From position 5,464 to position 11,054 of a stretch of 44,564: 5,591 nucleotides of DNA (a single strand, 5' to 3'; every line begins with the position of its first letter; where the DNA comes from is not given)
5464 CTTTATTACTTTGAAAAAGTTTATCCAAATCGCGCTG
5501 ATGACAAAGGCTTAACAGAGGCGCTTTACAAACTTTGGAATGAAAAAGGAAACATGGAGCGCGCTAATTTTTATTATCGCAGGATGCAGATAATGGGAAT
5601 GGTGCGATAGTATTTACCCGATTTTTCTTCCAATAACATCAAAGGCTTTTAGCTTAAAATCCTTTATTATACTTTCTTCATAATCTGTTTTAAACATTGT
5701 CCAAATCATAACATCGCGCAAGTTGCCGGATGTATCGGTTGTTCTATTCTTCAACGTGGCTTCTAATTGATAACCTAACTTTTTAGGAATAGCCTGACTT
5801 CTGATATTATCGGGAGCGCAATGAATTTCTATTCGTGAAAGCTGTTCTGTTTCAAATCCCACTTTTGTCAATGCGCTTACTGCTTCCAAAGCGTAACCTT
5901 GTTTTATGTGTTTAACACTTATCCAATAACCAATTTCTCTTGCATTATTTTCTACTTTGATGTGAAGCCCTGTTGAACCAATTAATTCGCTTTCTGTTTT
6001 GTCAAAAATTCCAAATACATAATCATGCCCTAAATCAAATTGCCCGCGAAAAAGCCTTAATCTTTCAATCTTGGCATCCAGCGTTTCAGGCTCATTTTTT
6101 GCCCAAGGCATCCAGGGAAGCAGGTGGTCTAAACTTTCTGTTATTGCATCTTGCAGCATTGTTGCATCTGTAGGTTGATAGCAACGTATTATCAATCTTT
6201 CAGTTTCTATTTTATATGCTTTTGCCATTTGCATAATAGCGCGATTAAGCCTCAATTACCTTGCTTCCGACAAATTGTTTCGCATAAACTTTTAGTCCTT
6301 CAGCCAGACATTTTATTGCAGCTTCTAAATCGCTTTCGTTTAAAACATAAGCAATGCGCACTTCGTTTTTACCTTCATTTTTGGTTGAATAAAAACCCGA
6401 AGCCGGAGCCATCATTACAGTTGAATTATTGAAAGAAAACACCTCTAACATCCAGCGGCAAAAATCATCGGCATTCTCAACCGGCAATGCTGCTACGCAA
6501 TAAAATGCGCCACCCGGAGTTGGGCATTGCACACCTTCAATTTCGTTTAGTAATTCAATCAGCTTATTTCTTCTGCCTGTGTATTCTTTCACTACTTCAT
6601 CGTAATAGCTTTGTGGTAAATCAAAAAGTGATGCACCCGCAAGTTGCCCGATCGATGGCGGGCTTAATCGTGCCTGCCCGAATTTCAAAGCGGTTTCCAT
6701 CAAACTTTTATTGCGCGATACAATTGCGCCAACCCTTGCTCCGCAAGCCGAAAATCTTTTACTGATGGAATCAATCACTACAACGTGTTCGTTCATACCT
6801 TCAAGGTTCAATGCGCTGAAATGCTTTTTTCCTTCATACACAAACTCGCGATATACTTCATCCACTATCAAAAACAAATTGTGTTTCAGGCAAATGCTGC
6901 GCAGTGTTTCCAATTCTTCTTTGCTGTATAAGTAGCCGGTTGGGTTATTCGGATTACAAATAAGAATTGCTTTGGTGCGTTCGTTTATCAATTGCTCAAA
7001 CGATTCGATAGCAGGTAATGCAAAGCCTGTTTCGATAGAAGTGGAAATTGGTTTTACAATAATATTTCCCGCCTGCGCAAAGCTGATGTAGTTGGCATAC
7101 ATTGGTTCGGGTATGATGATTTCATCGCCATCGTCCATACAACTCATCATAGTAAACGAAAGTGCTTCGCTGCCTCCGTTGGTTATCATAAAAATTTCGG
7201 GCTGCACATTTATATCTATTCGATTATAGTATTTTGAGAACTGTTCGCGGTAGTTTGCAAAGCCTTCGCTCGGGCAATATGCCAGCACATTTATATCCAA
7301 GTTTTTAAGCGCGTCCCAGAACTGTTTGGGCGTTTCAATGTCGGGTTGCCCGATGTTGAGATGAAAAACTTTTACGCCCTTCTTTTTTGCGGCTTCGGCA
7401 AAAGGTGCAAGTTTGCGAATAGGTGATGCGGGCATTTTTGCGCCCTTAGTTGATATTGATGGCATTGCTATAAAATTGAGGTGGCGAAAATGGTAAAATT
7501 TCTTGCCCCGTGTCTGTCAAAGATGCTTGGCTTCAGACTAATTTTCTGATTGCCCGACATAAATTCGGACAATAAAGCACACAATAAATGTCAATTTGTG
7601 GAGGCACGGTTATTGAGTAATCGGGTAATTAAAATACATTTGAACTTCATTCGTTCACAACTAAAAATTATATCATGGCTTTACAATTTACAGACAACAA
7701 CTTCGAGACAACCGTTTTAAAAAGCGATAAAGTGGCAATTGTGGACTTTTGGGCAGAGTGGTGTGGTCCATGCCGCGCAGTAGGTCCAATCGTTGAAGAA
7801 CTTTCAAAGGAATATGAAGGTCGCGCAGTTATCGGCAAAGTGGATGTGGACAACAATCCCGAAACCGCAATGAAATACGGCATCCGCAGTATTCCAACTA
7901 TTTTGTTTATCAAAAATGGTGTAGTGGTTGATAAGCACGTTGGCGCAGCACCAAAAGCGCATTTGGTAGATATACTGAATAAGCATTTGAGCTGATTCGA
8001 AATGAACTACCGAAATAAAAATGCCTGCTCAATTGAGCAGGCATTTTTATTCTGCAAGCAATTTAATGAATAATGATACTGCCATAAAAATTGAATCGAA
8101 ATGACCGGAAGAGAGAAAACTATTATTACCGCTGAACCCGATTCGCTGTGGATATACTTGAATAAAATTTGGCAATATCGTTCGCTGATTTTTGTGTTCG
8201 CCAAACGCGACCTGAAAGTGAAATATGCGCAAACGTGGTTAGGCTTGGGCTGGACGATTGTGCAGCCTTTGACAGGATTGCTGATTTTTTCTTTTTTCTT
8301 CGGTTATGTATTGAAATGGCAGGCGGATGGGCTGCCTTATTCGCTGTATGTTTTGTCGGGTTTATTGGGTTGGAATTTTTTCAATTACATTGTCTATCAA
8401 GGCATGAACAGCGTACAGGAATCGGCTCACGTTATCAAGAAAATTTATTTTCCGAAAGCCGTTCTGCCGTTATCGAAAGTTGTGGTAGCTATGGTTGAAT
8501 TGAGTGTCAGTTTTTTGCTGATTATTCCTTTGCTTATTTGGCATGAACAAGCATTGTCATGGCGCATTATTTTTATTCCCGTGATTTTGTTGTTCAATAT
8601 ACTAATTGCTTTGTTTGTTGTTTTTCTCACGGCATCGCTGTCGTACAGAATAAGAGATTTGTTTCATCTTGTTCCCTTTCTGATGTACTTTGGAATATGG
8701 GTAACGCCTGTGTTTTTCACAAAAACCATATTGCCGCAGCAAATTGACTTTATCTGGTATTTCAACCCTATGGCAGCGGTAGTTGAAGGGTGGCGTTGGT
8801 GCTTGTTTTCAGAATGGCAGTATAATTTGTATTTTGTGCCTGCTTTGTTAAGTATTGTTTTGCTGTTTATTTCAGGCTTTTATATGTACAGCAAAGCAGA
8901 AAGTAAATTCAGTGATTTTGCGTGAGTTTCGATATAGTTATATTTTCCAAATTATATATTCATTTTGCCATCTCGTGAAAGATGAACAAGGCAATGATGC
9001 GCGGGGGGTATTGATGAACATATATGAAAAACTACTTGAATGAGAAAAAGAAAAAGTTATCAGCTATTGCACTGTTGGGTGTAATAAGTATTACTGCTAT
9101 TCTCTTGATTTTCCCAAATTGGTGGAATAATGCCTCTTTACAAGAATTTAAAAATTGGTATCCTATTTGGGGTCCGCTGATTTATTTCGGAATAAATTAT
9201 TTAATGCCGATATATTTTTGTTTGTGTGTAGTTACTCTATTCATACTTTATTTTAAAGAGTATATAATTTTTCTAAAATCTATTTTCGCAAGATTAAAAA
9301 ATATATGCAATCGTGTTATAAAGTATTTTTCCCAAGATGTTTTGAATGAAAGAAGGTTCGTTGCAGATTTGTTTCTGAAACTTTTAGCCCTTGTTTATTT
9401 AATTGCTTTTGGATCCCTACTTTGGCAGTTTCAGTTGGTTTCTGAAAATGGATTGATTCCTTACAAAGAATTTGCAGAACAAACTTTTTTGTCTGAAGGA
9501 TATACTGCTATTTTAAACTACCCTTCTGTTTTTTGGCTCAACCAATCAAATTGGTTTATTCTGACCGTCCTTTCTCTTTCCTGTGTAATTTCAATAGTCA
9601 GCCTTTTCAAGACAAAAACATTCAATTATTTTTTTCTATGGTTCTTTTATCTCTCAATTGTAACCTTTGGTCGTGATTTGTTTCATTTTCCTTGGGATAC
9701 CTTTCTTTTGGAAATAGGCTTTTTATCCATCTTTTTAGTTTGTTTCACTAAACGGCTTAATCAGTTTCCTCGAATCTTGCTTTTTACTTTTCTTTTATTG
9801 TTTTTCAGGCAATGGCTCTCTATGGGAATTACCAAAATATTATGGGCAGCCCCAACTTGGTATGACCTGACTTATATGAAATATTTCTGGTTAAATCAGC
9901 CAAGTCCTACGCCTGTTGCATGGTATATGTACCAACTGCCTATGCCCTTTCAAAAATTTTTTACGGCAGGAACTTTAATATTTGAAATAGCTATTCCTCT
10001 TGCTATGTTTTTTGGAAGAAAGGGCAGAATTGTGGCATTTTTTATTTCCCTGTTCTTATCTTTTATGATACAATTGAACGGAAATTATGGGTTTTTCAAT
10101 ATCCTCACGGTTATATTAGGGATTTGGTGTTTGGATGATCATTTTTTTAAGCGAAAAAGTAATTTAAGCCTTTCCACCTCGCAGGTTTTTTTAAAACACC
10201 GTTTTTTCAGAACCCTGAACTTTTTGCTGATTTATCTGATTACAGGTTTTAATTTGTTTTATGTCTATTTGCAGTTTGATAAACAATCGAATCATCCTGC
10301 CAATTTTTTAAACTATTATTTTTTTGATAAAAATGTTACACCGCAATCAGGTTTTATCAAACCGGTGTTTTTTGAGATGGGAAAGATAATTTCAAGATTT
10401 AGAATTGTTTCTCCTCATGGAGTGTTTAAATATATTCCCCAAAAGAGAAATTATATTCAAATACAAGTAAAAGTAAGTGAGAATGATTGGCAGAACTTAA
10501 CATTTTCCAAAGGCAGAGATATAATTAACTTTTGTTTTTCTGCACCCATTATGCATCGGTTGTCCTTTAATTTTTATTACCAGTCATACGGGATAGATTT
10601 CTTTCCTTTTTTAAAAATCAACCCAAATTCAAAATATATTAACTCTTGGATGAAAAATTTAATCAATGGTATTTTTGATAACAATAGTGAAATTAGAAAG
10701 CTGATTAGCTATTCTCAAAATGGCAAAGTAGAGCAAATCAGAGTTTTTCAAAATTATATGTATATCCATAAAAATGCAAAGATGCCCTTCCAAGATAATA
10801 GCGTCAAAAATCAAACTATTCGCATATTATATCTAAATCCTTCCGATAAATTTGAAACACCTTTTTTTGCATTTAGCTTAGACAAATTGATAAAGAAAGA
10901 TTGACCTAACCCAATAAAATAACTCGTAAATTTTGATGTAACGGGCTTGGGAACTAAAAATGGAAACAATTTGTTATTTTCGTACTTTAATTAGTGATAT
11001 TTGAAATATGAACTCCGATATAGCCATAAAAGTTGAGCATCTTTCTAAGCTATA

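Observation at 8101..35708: Hybrid accessory locus: Wzm/Wzt glycan-export genes combined with a terpenoid-type oxidative tailoring block and HTTM/LMF membrane proteins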

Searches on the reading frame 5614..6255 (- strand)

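Call 5: search_protein_families(library=pfam, proteins=[window:5614-6255:-], max_evalue=0.01)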
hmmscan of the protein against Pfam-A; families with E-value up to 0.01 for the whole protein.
window:5614-6255:- (213 aa): 3 families
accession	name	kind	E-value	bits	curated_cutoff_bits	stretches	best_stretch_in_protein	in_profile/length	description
PF13302.13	Acetyltransf_3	-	3e-24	86.7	25.4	1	20-163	1-138/138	Acetyltransferase (GNAT) domain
PF00583.31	Acetyltransf_1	-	1.9e-08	35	20.7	1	67-162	22-116/116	Acetyltransferase (GNAT) family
PF13420.13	Acetyltransf_4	-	7.7e-07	29.7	24.3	1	68-171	40-143/155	Acetyltransferase (GNAT) domain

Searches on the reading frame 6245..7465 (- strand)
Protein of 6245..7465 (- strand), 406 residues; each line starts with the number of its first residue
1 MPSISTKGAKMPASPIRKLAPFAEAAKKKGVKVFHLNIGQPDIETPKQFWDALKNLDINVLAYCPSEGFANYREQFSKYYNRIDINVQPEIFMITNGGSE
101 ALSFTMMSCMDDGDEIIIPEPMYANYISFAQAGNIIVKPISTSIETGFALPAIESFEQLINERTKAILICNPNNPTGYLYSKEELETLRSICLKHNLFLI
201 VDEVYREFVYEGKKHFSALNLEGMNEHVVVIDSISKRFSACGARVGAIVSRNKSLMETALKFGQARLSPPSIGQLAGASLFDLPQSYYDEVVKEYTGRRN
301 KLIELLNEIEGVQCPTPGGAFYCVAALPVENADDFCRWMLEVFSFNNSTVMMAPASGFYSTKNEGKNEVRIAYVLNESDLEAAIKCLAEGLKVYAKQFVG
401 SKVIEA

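Call 5: search_protein_families(library=pfam, proteins=[window:6245-7465:-], max_evalue=0.01)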
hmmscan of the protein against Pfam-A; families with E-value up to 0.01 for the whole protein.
window:6245-7465:- (406 aa): 6 families
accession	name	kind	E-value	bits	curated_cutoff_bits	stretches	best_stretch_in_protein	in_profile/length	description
PF00155.27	Aminotran_1_2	-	8.7e-53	180.2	19.7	1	32-385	2-359/361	Aminotransferase class I and II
PF01053.26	Cys_Met_Meta_PP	-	2.1e-05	23.7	27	1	93-205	71-176/381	Cys/Met metabolism PLP-dependent enzyme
PF01041.23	DegT_DnrJ_EryC1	-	2.6e-05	24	19.8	1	95-202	45-145/360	DegT/DnrJ/EryC1/StrS aminotransferase family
PF00266.25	Aminotran_5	-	7.1e-05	22.4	21.5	1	85-204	58-177/371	Aminotransferase class-V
PF00202.27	Aminotran_3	-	0.00069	18.8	30.5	1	149-205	176-233/403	Aminotransferase class-III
PF01212.27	Beta_elim_lyase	-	0.0081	15.9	27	0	91-202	51-168/288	Beta-eliminating lyase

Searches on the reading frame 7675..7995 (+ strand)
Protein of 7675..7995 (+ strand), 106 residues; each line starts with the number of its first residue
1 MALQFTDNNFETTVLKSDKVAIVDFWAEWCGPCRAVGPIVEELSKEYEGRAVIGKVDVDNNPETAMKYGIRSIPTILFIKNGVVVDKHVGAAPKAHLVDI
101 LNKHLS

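Call 5: search_protein_families(library=pfam, proteins=[window:7675-7995:+], max_evalue=0.01)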
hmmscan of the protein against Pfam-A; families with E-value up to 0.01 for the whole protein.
window:7675-7995:+ (106 aa): 9 families
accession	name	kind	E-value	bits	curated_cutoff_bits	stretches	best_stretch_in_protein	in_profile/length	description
PF00085.26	Thioredoxin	-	1.1e-32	112.6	23.5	1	3-102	3-102/103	Thioredoxin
PF13098.12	Thioredoxin_2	-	6.2e-08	33.4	27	1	16-101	3-104/104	Thioredoxin-like domain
PF08534.16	Redoxin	-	1.3e-07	31.9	26.6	1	17-52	27-63/148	Redoxin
PF13905.12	Thioredoxin_8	-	6e-06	26.9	27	1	19-68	2-52/94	Thioredoxin-like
PF14595.12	Thioredoxin_9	-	1.6e-05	25.3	25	1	6-94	29-119/129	Thioredoxin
PF04756.19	OST3_OST6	-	0.00015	21.8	27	1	29-81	45-104/294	OST3 / OST6 family, transporter family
PF13192.12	Thioredoxin_3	-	0.00019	21.8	24.8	1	30-94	10-67/76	Thioredoxin domain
PF00578.27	AhpC-TSA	-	0.00044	20.6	26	1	11-59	19-68/124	AhpC/TSA family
PF13728.12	TraF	-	0.0021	18.4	23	1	17-81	128-201/224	F plasmid transfer operon protein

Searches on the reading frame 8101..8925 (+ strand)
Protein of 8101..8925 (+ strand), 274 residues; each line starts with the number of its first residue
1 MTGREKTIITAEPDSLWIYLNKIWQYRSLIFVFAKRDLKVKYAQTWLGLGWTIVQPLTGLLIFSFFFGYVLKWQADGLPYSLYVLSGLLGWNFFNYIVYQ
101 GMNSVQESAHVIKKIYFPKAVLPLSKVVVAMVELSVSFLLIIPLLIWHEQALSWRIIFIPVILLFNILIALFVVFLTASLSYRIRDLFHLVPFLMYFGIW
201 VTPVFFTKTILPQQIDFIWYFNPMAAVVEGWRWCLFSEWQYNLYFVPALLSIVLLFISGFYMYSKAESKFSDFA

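Call 3: search_protein_families(library=pfam, proteins=[window:8101-8925:+], max_evalue=0.01)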
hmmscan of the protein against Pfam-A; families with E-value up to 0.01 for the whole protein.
window:8101-8925:+ (274 aa): 1 family
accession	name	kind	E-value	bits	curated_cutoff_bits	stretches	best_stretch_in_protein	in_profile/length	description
PF01061.29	ABC2_membrane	-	6.2e-10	39.4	26.9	1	30-236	3-211/211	ABC-2 type transporter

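Call 7: search_protein_families(library=ncbifam, proteins=[window:8101-8925:+], max_evalue=0.01)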
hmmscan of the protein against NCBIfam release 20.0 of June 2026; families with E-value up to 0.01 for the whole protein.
window:8101-8925:+ (274 aa): 3 families
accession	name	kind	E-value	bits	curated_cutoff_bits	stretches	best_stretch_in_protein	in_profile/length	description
NF050053.1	CapPschTportKpsM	equivalog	7.7e-10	39.2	300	1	33-265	8-250/257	capsule polysaccharide transporter KpsM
NF050109.1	galactan_ABC_perm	equivalog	1.1e-07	31.6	380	1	20-216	14-208/272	galactan export ABC transporter permease subunit Wzm/RfbD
NF011723.0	PRK15176.1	equivalog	0.0013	18.5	297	1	19-260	10-253/264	Vi polysaccharide ABC transporter inner membrane protein VexB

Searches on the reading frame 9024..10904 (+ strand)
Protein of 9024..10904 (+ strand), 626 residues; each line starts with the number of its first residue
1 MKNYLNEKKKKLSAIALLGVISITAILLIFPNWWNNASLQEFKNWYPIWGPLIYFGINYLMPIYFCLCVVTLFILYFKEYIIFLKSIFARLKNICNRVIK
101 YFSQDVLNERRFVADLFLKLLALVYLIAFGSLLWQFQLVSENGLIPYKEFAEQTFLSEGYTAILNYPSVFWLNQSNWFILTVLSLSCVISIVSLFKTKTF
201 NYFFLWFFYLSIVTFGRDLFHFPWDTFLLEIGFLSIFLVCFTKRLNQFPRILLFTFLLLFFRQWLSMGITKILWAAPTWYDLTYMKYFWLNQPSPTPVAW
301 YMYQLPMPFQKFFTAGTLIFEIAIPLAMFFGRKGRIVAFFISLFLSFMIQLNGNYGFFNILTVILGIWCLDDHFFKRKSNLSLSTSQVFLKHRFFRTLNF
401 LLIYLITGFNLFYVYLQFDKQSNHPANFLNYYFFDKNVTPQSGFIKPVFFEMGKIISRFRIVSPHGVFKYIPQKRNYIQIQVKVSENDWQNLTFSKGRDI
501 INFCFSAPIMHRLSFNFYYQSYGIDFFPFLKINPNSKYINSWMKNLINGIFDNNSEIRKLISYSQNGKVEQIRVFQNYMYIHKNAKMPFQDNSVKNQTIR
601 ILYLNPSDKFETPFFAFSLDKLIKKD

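Call 3: search_protein_families(library=pfam, proteins=[window:9024-10904:+], max_evalue=0.01)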
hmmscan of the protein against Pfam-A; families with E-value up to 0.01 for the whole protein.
window:9024-10904:+ (626 aa): 3 families
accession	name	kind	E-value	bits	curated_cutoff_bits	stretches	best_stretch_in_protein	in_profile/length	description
PF06762.20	LMF1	-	6.6e-39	134.1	27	1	221-376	2-162/163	Lipase maturation factor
PF07681.17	DoxX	-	0.00024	22.1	23.6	1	293-349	24-80/85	DoxX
PF25179.1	LMF1_C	-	0.0064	17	34.2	0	461-584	1-118/139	Lipase maturation factor C-terminal domain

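Call 7: search_protein_families(library=ncbifam, proteins=[window:9024-10904:+], max_evalue=0.01)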
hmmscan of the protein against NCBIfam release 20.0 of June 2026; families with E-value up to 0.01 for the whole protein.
window:9024-10904:+ (626 aa): 0 families
